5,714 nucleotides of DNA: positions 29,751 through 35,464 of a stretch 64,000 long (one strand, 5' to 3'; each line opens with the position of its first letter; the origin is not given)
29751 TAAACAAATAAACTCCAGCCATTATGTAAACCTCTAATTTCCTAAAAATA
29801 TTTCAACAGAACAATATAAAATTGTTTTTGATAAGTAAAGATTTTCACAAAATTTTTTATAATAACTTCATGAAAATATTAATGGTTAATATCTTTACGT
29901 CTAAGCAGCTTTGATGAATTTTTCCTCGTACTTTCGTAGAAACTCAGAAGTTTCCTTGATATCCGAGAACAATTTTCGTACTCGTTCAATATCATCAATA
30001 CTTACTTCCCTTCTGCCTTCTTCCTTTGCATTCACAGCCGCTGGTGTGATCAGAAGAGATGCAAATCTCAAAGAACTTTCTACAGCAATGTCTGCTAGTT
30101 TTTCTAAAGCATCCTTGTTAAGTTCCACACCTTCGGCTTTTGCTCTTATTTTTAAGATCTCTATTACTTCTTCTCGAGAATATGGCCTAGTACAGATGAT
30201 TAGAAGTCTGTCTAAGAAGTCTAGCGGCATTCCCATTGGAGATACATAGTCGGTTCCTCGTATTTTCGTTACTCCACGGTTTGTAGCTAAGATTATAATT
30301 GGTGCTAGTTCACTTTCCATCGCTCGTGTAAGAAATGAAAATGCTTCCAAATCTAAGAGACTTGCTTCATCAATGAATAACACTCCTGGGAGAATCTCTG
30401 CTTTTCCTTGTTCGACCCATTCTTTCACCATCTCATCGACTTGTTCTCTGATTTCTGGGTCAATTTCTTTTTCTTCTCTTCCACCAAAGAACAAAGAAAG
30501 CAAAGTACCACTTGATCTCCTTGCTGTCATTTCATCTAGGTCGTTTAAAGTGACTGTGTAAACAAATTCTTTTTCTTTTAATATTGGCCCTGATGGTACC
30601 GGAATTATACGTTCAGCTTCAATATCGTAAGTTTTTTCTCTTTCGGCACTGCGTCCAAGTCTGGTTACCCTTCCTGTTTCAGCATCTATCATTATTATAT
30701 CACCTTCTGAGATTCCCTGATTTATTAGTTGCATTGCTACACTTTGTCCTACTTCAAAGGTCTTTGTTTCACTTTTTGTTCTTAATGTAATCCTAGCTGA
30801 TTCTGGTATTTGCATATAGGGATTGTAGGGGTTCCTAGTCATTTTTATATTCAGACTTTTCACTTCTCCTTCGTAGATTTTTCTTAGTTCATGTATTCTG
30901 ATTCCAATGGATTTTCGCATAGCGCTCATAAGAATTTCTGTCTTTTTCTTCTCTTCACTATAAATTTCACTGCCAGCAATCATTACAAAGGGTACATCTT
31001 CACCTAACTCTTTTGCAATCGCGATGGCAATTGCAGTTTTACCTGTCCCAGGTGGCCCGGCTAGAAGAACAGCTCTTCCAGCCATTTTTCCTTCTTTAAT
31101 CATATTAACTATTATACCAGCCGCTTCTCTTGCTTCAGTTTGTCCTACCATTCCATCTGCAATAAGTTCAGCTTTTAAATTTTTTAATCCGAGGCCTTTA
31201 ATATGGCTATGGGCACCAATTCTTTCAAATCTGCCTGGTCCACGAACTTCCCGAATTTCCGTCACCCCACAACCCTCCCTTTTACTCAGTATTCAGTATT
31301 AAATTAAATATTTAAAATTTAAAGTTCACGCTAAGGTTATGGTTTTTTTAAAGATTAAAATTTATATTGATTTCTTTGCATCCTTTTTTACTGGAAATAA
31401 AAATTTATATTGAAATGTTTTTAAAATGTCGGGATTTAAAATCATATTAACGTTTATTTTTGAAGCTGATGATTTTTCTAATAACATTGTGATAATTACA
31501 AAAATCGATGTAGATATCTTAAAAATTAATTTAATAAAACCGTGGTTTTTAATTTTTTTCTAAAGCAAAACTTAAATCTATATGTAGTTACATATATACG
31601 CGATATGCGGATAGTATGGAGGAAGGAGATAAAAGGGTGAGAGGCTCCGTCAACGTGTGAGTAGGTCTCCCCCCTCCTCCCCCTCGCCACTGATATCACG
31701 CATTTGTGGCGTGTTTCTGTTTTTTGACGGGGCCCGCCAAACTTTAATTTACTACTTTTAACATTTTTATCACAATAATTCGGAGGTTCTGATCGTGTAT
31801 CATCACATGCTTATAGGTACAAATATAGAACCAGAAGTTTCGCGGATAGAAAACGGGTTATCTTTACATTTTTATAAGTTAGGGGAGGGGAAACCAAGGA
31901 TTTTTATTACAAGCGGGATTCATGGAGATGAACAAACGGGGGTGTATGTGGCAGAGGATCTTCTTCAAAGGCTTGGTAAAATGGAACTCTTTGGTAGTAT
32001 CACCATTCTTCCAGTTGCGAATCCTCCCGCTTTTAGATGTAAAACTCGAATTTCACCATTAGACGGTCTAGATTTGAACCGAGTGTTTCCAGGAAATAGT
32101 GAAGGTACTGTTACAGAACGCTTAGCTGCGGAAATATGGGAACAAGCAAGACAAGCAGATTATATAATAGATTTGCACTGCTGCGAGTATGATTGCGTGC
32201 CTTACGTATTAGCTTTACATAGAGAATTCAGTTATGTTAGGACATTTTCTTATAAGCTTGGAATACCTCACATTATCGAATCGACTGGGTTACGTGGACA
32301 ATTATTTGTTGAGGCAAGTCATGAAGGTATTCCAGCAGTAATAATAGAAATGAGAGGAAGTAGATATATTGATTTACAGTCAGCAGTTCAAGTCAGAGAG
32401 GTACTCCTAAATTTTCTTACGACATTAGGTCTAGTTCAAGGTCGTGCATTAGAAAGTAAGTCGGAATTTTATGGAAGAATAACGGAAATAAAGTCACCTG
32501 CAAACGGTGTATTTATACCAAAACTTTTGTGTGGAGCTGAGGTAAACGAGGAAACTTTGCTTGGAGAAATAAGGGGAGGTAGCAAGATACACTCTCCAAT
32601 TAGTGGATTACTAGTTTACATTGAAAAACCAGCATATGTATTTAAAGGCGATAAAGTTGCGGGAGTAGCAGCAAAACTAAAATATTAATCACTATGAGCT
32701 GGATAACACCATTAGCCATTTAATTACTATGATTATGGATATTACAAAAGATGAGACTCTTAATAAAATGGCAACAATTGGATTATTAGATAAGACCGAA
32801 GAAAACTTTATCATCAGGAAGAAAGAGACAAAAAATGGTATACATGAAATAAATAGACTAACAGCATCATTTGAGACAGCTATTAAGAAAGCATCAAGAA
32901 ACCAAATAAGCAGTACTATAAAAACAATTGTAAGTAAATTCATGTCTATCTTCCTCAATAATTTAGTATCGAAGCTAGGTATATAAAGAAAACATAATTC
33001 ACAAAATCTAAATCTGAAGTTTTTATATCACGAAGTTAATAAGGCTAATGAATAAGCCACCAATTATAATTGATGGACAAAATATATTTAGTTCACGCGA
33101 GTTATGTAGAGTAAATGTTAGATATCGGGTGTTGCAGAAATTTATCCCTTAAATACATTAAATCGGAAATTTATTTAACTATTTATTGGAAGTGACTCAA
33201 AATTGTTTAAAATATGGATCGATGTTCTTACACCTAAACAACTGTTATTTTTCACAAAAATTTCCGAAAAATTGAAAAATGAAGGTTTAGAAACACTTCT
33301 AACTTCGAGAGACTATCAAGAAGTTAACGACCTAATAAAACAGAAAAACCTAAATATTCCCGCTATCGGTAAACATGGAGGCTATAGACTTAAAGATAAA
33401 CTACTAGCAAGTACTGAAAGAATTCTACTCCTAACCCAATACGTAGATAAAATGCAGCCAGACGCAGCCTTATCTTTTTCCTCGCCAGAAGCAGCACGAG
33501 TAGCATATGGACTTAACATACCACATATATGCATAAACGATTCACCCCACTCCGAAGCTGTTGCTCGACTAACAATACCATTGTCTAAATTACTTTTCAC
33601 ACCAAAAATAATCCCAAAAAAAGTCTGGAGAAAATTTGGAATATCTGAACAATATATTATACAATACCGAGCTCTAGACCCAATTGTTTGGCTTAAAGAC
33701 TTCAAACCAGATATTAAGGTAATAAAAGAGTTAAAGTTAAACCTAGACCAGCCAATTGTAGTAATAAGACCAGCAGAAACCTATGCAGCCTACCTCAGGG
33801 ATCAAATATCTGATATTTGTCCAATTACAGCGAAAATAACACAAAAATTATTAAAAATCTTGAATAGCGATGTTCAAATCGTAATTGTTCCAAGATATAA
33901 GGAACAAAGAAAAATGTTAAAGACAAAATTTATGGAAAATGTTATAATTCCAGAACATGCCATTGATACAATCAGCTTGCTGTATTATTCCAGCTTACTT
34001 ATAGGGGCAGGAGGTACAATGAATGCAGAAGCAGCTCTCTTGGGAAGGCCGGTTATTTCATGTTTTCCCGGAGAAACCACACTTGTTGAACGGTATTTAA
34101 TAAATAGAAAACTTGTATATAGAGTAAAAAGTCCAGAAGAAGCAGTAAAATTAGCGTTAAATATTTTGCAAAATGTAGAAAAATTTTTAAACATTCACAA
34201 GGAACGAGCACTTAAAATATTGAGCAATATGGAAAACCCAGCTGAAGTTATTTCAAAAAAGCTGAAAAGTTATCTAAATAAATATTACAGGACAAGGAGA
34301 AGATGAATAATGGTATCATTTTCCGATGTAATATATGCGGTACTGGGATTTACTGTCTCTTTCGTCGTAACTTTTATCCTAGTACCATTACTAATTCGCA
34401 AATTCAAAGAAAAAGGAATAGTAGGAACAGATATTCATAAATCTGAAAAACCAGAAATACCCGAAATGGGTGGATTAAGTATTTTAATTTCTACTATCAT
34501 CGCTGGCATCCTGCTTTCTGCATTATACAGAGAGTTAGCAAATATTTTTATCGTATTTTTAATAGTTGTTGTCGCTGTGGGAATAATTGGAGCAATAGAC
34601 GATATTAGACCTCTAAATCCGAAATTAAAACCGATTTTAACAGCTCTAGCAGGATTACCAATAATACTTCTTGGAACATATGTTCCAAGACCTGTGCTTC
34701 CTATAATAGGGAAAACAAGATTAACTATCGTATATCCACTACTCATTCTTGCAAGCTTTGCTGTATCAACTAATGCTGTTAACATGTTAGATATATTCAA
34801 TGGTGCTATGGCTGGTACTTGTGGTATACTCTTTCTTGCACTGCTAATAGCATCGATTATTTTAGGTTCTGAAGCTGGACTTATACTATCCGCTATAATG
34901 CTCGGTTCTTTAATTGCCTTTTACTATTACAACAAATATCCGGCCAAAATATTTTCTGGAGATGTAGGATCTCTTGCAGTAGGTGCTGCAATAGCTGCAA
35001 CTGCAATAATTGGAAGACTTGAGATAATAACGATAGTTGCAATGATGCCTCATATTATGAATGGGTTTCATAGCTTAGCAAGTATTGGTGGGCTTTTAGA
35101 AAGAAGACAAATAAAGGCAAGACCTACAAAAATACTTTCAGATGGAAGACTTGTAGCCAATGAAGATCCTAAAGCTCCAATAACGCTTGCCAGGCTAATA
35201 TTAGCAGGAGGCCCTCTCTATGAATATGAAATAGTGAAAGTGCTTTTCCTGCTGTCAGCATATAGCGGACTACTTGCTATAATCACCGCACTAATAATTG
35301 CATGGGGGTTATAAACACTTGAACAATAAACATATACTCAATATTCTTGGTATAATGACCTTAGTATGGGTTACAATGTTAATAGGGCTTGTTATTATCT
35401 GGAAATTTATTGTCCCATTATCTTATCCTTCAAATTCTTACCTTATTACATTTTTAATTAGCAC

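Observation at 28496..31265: Eukaryote-like signature cluster: Rab/Ras-like GTPase + DUF72 operon next to RuvB-like (TIP49) ATPase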

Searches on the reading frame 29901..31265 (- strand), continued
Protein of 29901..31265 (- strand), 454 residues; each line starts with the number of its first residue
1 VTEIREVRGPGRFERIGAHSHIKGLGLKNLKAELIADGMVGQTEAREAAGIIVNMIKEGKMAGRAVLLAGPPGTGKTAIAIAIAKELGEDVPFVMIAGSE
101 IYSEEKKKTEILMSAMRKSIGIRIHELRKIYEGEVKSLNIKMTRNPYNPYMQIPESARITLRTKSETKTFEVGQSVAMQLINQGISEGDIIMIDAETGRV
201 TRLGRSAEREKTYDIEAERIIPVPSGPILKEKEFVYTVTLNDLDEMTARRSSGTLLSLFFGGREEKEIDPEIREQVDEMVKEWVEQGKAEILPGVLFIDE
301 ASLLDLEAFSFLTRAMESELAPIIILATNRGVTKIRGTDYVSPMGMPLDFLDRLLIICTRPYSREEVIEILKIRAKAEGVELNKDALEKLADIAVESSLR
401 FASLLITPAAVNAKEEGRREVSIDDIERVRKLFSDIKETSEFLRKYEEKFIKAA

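Call 36: find_encoding_contigs(protein=P0242, flank=5000, max_places=3)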
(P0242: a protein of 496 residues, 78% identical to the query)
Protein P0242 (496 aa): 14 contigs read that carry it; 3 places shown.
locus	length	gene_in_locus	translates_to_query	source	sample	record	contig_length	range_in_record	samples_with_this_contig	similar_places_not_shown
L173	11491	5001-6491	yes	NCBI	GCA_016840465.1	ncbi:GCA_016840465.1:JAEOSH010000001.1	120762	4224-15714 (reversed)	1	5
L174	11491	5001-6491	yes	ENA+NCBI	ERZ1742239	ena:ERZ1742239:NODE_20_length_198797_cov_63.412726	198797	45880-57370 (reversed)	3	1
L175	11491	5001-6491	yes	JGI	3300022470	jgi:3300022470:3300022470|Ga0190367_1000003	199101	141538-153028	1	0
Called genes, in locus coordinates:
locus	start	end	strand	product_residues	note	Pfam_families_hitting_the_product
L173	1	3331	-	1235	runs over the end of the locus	PF17915:zf_Rg, PF00270:DEAD, PF04851:ResIII, PF00271:Helicase_C (weak), PF01751:Toprim, PF01131:Topoisom_bac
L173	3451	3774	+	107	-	-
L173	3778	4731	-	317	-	PF01145:Band_7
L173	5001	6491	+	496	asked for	PF06068:TIP49, PF05496:RuvB_N (weak), PF00004:AAA, PF13191:AAA_16 (faint), PF13401:AAA_22 (faint), PF17856:TIP49_C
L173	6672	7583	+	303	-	PF01904:DUF72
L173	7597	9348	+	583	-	PF00749:tRNA-synt_1c, PF03950:tRNA-synt_1c_C, PF20974:tRNA-synt_1c_C2 (weak)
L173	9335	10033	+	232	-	PF01398:JAB, PF14464:Prok-JAB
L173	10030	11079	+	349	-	PF01909:NTP_transf_2 (weak), PF18765:Polbeta (weak)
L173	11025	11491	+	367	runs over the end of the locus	PF01909:NTP_transf_2 (weak)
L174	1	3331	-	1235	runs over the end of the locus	PF17915:zf_Rg, PF00270:DEAD, PF04851:ResIII, PF00271:Helicase_C (weak), PF01751:Toprim, PF01131:Topoisom_bac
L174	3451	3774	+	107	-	-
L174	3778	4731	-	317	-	PF01145:Band_7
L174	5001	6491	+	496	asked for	PF06068:TIP49, PF05496:RuvB_N (weak), PF00004:AAA, PF13191:AAA_16 (faint), PF13401:AAA_22 (faint), PF17856:TIP49_C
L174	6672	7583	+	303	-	PF01904:DUF72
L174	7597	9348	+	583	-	PF00749:tRNA-synt_1c, PF03950:tRNA-synt_1c_C, PF20974:tRNA-synt_1c_C2 (weak)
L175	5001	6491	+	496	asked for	PF06068:TIP49, PF05496:RuvB_N (weak), PF00004:AAA, PF13191:AAA_16 (faint), PF13401:AAA_22 (faint), PF17856:TIP49_C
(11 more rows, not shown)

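Call 38: find_encoding_contigs(protein=P0249, flank=5000, max_places=2)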
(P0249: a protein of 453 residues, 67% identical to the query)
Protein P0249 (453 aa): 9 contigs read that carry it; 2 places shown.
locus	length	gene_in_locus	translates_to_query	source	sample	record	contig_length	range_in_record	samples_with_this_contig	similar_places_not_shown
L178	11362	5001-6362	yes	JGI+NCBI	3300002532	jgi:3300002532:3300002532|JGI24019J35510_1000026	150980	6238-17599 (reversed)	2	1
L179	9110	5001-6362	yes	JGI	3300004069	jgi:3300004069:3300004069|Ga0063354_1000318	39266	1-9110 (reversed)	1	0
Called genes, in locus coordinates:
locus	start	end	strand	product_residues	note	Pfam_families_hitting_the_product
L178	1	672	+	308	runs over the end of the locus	PF00291:PALP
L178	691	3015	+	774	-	PF03460:NIR_SIR_ferr, PF01077:NIR_SIR, PF03460:NIR_SIR_ferr, PF01206:TusA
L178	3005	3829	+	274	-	PF00899:ThiF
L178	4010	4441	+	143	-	PF02082:Rrf2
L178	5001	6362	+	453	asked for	PF06068:TIP49, PF05496:RuvB_N (weak), PF03796:DnaB_C (weak), PF00004:AAA, PF13401:AAA_22 (faint), PF17856:TIP49_C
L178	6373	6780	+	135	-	PF00383:dCMP_cyt_deam_1, PF08211:dCMP_cyt_deam_2, PF26947:CDL (weak)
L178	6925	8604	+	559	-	PF00485:PRK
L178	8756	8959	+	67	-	-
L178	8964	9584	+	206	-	PF13171:DUF4004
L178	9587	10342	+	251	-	PF04519:Bactofilin (weak)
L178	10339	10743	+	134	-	-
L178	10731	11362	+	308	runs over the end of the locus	PF13349:DUF4097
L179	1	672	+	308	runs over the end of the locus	PF00291:PALP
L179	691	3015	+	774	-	PF03460:NIR_SIR_ferr, PF01077:NIR_SIR, PF03460:NIR_SIR_ferr, PF01206:TusA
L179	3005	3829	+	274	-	PF00899:ThiF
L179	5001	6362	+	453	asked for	PF06068:TIP49, PF05496:RuvB_N (weak), PF03796:DnaB_C (weak), PF00004:AAA, PF13401:AAA_22 (faint), PF17856:TIP49_C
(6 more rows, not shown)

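Call 57: search_solved_structures(query=window:29901-31265:-, max_evalue=1e-20)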
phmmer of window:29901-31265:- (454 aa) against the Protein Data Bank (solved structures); distinct sequences matched with E-value up to 1e-20: 28.
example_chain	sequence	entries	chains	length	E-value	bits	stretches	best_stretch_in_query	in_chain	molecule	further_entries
5oaf_B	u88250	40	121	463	2.1e-125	422.3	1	2-451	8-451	RuvB-like 2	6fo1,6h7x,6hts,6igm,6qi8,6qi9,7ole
7aho_D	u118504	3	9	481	2.4e-125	422.1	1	2-451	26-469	RuvB-like 2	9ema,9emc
9cae_F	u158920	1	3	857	1.3e-124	419.7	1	2-451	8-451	RuvB-like 2,RuvB-like 2/Maltose/maltodextrin-binding periplasmic protein chimera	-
9eq2_D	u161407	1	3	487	1.6e-124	419.4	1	4-451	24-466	RuvB-like helicase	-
9ge5_D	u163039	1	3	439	1e-123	416.7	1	12-451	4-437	RuvB-like 2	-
9eq2_A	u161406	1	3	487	1.1e-120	406.7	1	3-451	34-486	RuvB-like protein 1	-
9ema_A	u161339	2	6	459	3.4e-119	401.8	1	3-452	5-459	RuvB-like 1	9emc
7aho_A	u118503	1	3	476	3.9e-119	401.6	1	3-452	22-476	RuvB-like 1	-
2c9o_A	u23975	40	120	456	4.9e-119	401.3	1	3-452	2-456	RUVB-LIKE 1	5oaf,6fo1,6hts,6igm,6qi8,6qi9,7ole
9ge5_A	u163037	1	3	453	2.7e-118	398.8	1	4-450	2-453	RuvB-like 1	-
9hpo_A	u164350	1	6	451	1.1e-117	396.8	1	3-443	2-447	RuvB-like 1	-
6fhs_D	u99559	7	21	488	8.4e-117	393.9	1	2-451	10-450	RuvB-like helicase | RuvB-like protein 2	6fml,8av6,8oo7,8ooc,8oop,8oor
5fm6_B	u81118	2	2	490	8.5e-117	393.9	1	2-451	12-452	RVB2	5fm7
4wvy_B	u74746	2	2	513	1e-116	393.7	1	2-451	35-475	RuvB-like 2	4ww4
4wvy_A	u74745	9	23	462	1.1e-115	390.2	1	1-444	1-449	RuvB-like 1 | RuvB-like helicase | RuvB-like protein 1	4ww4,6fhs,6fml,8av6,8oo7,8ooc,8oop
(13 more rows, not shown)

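Call 72: search_protein_families(library=padloc, proteins=[window:29901-31265:-], max_evalue=0.01)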
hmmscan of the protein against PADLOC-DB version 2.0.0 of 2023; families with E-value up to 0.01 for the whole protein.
window:29901-31265:- (454 aa): 9 families
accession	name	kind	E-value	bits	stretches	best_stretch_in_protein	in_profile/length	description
PDLC04140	mad8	-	1.2e-08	32.8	1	63-307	27-207/314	mads_8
PDLC04232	IetA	-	3.6e-06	24.6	1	65-96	118-147/330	-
PDLC02195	IetA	-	1.5e-05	22.5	1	57-89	131-163/395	-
PDLC02196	IetA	-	4.4e-05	21.1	1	57-88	116-147/374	-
PDLC00915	TRIP13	-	0.00082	16.9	1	66-91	66-91/302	TRIP13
PDLC02372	Nhi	-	0.0018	15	1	60-108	198-244/470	-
PDLC04231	IetA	-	0.0021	15.9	1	63-96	117-148/262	-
PDLC03838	DolB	-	0.0041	14.4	0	27-90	130-193/375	-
PDLC02350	AbiO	-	0.0041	13.9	0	63-105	192-235/468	AbiO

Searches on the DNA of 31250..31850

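Call 54: search_rna_families(source=window, start=31250, end=31850, threshold=evalue, max_evalue=1)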
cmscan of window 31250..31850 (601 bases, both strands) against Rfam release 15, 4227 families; matches with E-value up to 1: 2.
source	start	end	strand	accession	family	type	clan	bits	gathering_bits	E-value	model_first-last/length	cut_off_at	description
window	31643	31717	-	RF01696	Chlorobi-1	Gene; sRNA;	-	17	50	0.06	1-67/67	no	Chlorobi-1 RNA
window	31512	31776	-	RF02546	LSU_trypano_mito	Gene; rRNA;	CL00112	16.4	60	0.31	200-561/561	no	Trypanosomatid mitochondrial large subunit ribosomal RNA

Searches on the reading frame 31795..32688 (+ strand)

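Call 3: search_protein_families(library=pfam, proteins=[window:31795-32688:+], max_evalue=0.01)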
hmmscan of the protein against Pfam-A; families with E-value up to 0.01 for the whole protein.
window:31795-32688:+ (297 aa): 2 families
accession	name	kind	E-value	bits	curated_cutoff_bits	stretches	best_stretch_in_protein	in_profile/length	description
PF24827.1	AstE_AspA_cat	-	4.2e-31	108.4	25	1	34-209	3-190/192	Succinylglutamate desuccinylase/Aspartoacylase catalytic domain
PF00246.29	Peptidase_M14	-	0.0021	18.1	21.6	0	30-101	43-136/286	Zinc carboxypeptidase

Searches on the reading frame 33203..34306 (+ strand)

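Call 3: search_protein_families(library=pfam, proteins=[window:33203-34306:+], max_evalue=0.01)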
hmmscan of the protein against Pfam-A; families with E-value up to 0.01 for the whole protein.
window:33203-34306:+ (367 aa): 2 families
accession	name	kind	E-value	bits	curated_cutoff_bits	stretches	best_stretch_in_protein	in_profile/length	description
PF04007.18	DUF354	-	3.1e-71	240.7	22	1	3-335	2-335/349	Protein of unknown function (DUF354)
PF02684.21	LpxB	-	0.0031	16.9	22.6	1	175-304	177-305/374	Lipid-A-disaccharide synthetase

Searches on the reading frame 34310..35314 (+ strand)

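Call 15: search_protein_families(library=pfam, proteins=[window:34310-35314:+], max_evalue=0.0001)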
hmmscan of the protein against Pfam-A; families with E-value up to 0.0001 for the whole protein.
window:34310-35314:+ (334 aa): 1 family
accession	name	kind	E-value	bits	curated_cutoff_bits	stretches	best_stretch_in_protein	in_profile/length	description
PF00953.26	Glycos_transf_4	-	4.1e-30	105.3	27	1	81-235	2-159/160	Glycosyl transferase family 4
